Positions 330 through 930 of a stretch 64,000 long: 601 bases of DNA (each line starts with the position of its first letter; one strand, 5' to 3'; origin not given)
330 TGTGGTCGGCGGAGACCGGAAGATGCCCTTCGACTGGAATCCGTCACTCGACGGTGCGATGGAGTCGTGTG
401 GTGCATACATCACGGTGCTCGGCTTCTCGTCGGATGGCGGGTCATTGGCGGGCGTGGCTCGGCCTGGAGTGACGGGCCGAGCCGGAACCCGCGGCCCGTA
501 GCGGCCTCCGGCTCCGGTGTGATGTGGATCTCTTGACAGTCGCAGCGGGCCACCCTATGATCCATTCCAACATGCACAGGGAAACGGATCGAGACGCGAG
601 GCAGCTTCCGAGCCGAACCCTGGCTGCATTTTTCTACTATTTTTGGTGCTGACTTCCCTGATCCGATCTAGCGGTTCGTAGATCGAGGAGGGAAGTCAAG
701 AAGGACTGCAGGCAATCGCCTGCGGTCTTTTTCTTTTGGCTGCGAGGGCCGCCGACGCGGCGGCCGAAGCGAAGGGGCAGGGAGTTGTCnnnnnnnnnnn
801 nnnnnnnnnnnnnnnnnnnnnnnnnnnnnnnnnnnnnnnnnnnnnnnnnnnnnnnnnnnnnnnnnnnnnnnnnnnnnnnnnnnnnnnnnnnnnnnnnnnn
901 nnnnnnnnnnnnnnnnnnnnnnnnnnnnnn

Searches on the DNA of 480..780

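Call 76: search_rna_families(source=window, start=480, end=780, threshold=evalue, max_evalue=1)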
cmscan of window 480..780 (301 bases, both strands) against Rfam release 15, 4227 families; matches with E-value up to 1: 1.
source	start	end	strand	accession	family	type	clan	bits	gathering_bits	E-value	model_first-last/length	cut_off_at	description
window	699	739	+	RF00489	ctRNA_p42d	Gene; antisense;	-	26.5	50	0.00072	1-46/46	no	ctRNA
